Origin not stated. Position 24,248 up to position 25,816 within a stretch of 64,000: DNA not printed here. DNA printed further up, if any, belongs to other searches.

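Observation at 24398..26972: Two convergent Tat-exported PLP enzymes: an alanine-racemase-fold protein and a class V aminotransferase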

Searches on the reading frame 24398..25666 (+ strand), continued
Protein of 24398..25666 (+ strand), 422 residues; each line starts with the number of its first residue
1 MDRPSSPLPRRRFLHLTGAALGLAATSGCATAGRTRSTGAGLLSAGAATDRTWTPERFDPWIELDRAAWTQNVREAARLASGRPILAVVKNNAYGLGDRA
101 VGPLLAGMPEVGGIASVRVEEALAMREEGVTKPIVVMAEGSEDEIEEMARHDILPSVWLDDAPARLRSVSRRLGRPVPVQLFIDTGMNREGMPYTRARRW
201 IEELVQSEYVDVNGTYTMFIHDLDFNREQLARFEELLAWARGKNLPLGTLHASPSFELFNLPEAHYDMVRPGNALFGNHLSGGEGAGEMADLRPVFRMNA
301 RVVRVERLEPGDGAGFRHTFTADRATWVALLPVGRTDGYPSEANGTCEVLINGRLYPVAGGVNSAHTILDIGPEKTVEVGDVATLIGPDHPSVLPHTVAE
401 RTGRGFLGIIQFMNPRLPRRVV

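Call 54: search_protein_families(library=pfam, proteins=[L094:992-3493:-, L094:3624-4409:-, L094:5082-6389:+, L094:8378-9028:+, L094:9094-9582:+, L095:98-1120:+, L095:2482-4011:-, L094:6890-8104:+, L095:1165-2367:+], max_evalue=0.001)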
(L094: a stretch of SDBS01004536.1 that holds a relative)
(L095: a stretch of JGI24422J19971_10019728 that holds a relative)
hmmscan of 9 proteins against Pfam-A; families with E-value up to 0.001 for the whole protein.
L094:992-3493:- (833 aa): 5 families
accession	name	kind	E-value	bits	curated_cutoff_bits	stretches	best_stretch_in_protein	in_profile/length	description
PF04851.21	ResIII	-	3.6e-40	138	22.5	1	166-324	2-163/164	Type III restriction enzyme, res subunit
PF18766.7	SWI2_SNF2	-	4e-15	56.5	26.7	1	171-353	1-181/221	SWI2/SNF2 ATPase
PF00270.35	DEAD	-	6.2e-09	36.2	26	1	169-327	1-164/167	DEAD/DEAH box helicase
PF04313.20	HSDR_N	-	8.2e-09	36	25.1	1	65-131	129-196/198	Type I restriction enzyme R protein N terminus (HSDR_N)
PF00271.37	Helicase_C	-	1.6e-05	25.6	23.5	1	437-537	16-109/110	Helicase conserved C-terminal domain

L094:3624-4409:- (261 aa): 1 family
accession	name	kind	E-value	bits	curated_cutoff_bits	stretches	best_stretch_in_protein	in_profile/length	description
PF19570.5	DUF6088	-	1.4e-15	57.9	25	1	28-193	3-166/172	Family of unknown function (DUF6088)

L094:5082-6389:+ (435 aa): 2 families
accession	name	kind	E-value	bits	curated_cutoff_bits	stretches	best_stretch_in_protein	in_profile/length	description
PF07804.18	HipA_C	-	2.2e-50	171.7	30.5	1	175-408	1-213/213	HipA-like C-terminal domain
PF13657.11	Couple_hipA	-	1.9e-13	51.2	22.5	1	11-122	5-98/99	HipA N-terminal domain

L094:8378-9028:+ (216 aa): 4 families
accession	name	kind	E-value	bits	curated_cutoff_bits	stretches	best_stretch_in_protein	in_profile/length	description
PF00005.33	ABC_tran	-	7e-23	82.2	25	1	18-184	2-137/137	ABC transporter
PF13304.12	AAA_21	-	2.4e-08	34.9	27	1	30-79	2-63/304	AAA domain, putative AbiEii toxin, Type IV TA system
PF02463.25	SMC_N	-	0.00012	22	40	0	22-47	20-44/220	RecF/RecN/SMC N terminal domain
PF13555.12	AAA_29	-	0.00046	20.3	27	1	16-48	11-43/61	P-loop containing region of AAA domain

L094:9094-9582:+ (162 aa): 1 family
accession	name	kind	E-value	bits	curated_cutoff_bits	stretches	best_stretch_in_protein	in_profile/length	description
PF00005.33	ABC_tran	-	1.9e-06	29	25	1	35-80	92-137/137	ABC transporter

L095:98-1120:+ (340 aa): 0 families

L095:2482-4011:- (509 aa): 0 families

L094:6890-8104:+ (404 aa): 2 families
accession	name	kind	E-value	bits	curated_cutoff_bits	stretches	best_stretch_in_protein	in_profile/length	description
PF01168.26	Ala_racemase_N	-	6.3e-41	140.9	24.1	1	49-262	4-220/220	Alanine racemase, N-terminal domain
PF00842.27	Ala_racemase_C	-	2e-29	102.2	25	1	278-402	2-126/127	Alanine racemase, C-terminal domain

L095:1165-2367:+ (400 aa): 2 families
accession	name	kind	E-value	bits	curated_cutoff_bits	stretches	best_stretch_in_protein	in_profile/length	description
PF01168.26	Ala_racemase_N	-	2.1e-54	185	24.1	1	47-261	1-220/220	Alanine racemase, N-terminal domain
PF00842.27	Ala_racemase_C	-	3.6e-35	120.7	25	1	270-396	1-126/127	Alanine racemase, C-terminal domain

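Call 66: list_cluster_members(proteins=[P0174, P0198, P0202, P0215, P0224, P0227, P0228, P0238, P0199, P0193])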
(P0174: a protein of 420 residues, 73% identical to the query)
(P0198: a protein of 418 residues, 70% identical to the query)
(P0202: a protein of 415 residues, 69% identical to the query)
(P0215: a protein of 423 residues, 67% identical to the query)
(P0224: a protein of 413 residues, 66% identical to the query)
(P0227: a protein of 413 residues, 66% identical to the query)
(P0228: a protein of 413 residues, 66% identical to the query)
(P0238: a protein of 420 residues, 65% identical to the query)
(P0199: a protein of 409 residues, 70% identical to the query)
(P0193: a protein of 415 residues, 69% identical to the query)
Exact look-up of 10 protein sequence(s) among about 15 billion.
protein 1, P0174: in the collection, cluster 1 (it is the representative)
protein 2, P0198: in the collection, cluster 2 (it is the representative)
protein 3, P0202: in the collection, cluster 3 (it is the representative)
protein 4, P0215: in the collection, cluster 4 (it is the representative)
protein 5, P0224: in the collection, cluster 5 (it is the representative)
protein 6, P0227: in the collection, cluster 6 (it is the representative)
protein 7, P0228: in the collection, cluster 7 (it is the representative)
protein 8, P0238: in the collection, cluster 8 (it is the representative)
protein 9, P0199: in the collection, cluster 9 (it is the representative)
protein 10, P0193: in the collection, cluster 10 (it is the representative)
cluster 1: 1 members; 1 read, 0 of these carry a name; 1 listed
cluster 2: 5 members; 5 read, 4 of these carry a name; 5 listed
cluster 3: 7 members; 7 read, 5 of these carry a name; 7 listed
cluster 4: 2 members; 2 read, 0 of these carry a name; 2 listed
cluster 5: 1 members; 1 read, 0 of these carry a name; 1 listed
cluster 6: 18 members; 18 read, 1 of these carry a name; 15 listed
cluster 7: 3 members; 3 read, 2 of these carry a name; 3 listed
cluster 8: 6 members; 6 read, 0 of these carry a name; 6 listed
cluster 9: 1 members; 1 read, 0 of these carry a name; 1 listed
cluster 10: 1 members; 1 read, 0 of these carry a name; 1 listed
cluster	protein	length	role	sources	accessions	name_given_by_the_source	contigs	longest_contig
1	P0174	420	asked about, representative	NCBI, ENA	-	-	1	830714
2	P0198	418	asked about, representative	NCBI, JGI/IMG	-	alanine racemase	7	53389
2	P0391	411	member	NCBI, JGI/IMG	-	alanine racemase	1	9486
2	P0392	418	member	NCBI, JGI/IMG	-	alanine racemase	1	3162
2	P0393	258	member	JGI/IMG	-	alanine racemase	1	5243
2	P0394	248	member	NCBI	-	-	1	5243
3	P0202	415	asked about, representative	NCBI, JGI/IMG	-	alanine racemase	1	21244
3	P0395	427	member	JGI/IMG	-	alanine racemase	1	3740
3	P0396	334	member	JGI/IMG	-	alanine racemase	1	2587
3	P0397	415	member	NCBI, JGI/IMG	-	alanine racemase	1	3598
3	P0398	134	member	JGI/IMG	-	alanine racemase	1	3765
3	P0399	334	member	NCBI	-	-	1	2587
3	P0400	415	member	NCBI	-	-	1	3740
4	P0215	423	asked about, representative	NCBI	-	-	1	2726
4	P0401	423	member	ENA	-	-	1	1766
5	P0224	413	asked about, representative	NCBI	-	-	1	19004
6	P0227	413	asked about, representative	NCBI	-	-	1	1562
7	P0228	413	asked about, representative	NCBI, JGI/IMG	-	alanine racemase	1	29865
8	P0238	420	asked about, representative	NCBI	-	-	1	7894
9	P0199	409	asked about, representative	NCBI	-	-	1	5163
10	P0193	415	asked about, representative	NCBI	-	-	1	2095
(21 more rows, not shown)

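Call 67: find_encoding_contigs(protein=P0198, flank=5000, max_places=1)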
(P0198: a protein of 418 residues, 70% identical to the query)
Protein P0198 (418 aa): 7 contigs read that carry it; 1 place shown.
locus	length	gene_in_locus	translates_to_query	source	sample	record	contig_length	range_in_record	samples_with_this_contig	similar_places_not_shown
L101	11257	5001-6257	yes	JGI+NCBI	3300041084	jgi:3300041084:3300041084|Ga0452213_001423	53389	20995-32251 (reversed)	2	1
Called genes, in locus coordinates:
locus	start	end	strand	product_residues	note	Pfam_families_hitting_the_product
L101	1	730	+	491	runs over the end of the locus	PF02600:DsbB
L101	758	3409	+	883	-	PF00069:Pkinase, PF01636:APH (faint), PF07714:PK_Tyr_Ser-Thr, PF00930:DPPIV_N (faint), PF07676:PD40 (faint), PF26549:Tricorn_N (weak), PF26550:Tricorn_2nd (faint), PF26549:Tricorn_N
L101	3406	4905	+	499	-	PF00561:Abhydrolase_1, PF12697:Abhydrolase_6, PF12146:Hydrolase_4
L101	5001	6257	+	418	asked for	PF01168:Ala_racemase_N, PF00842:Ala_racemase_C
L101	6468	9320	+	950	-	PF26549:Tricorn_N (faint), PF00326:Peptidase_S9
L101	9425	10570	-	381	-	PF02771:Acyl-CoA_dh_N, PF02770:Acyl-CoA_dh_M, PF00441:Acyl-CoA_dh_1 (weak), PF08028:Acyl-CoA_dh_2 (weak)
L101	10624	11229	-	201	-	PF01613:Flavin_Reduct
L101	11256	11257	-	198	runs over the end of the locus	PF00440:TetR_N, PF16925:TetR_C_13 (weak), PF21993:TetR_C_13_2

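Call 68: find_encoding_contigs(protein=P0232, flank=5000, max_places=1)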
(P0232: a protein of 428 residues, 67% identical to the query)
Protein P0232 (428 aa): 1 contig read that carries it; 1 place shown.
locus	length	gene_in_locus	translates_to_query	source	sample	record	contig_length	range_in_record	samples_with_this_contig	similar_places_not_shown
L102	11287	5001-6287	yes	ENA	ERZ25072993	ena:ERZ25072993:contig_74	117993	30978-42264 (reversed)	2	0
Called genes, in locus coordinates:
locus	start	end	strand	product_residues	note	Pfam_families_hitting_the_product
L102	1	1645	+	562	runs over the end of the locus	PF01425:Amidase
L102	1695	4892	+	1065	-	PF14870:PSII_BNR (faint), PF02012:BNR (faint), PF15899:BNR_6 (faint), PF15902:Sortilin-Vps10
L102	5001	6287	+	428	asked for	PF01168:Ala_racemase_N, PF00842:Ala_racemase_C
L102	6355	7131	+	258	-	PF04199:Cyclase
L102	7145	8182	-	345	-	PF08240:ADH_N, PF00107:ADH_zinc_N, PF13602:ADH_zinc_N_2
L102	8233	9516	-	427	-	PF01979:Amidohydro_1, PF07969:Amidohydro_3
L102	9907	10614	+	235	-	PF13578:Methyltransf_24 (weak)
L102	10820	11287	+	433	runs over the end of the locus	PF01943:Polysacc_synt, PF13440:Polysacc_synt_3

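Call 69: find_encoding_contigs(protein=P0228, flank=5000, max_places=1)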
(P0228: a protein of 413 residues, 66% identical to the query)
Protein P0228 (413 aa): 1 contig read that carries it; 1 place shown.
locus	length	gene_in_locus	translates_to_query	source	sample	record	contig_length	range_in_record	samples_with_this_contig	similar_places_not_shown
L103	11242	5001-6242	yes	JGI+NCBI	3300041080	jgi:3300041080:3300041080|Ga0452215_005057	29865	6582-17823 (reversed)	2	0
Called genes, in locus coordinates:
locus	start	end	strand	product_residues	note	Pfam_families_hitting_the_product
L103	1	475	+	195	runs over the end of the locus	PF06790:UPF0259 (weak), PF25231:DUF7847 (weak), PF06161:DUF975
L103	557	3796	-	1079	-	PF25852:DUF6242_C (faint), PF02012:BNR (faint), PF15902:Sortilin-Vps10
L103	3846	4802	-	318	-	PF00781:DAGK_cat, PF19279:YegS_C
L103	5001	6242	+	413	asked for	PF01168:Ala_racemase_N, PF00842:Ala_racemase_C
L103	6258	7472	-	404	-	PF00266:Aminotran_5, PF01041:DegT_DnrJ_EryC1, PF01053:Cys_Met_Meta_PP (weak), PF01212:Beta_elim_lyase (weak)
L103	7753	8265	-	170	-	-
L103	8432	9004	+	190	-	-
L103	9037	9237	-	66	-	-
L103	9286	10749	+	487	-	PF01979:Amidohydro_1, PF07969:Amidohydro_3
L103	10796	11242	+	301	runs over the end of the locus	PF00795:CN_hydrolase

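Call 73: find_encoding_contigs(protein=P0224, flank=5000, max_places=2)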
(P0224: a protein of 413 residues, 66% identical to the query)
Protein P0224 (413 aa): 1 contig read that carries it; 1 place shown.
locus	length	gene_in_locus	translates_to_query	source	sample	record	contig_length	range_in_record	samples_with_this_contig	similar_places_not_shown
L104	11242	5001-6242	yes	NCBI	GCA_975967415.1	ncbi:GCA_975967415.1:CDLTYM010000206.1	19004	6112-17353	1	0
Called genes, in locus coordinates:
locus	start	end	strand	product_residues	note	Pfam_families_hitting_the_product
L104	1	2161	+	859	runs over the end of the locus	PF00069:Pkinase, PF07714:PK_Tyr_Ser-Thr, PF26550:Tricorn_2nd, PF26549:Tricorn_N, PF07676:PD40, PF26549:Tricorn_N, PF07676:PD40, PF26549:Tricorn_N, +10 more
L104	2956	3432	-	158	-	-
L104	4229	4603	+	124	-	-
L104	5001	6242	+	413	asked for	PF01168:Ala_racemase_N, PF00842:Ala_racemase_C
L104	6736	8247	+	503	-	PF00069:Pkinase, PF07714:PK_Tyr_Ser-Thr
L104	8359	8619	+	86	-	-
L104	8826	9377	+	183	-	-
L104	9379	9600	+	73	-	PF13560:HTH_31 (weak), PF01381:HTH_3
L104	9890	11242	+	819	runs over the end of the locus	PF12704:MacB_PCD, PF02687:FtsX (weak), PF12704:MacB_PCD, PF02687:FtsX (weak)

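Call 74: find_encoding_contigs(protein=P0237, flank=5000, max_places=2)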
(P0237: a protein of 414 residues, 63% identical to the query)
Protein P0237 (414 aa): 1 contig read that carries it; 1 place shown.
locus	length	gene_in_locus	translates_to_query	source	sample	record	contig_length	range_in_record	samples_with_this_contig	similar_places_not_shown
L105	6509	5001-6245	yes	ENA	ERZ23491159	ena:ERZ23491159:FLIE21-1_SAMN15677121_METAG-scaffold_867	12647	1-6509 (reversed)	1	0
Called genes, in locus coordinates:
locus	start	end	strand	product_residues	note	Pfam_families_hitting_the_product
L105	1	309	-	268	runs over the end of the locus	PF13531:SBP_bac_11, PF01547:SBP_bac_1 (weak)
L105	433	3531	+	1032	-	PF13088:BNR_2 (faint), PF15902:Sortilin-Vps10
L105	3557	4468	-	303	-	PF00892:EamA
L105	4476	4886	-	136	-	-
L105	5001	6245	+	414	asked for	PF01168:Ala_racemase_N, PF00842:Ala_racemase_C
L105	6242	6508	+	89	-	?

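Call 75: find_encoding_contigs(protein=P0188, flank=5000, max_places=2)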
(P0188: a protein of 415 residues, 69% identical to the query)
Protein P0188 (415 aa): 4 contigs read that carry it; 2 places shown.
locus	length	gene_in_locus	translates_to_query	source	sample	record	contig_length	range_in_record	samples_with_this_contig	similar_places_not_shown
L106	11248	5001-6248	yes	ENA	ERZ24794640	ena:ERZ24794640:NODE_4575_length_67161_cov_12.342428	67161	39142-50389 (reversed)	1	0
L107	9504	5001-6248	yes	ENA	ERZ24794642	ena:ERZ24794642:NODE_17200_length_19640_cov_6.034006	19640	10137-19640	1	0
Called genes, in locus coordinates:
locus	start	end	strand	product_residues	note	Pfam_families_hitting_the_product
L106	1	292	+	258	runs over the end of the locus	-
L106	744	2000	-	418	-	PF13657:Couple_hipA, PF07804:HipA_C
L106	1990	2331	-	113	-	PF13560:HTH_31, PF01381:HTH_3 (weak)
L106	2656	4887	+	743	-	PF00676:E1_dh, PF02779:Transket_pyr, PF02780:Transketolase_C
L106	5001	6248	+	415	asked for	PF01168:Ala_racemase_N, PF00842:Ala_racemase_C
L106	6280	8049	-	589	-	PF07969:Amidohydro_3, PF01979:Amidohydro_1 (weak)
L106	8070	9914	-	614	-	PF02129:Peptidase_S15, PF08530:PepX_C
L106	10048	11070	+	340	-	PF00850:Hist_deacetyl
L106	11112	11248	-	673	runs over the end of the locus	PF13450:NAD_binding_8 (weak)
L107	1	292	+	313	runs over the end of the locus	-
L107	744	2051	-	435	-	PF13657:Couple_hipA, PF07804:HipA_C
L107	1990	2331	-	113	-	PF13560:HTH_31, PF01381:HTH_3 (weak)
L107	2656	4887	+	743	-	PF00676:E1_dh, PF02779:Transket_pyr, PF02780:Transketolase_C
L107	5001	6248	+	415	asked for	PF01168:Ala_racemase_N, PF00842:Ala_racemase_C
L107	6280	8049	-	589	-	PF07969:Amidohydro_3, PF01979:Amidohydro_1 (weak)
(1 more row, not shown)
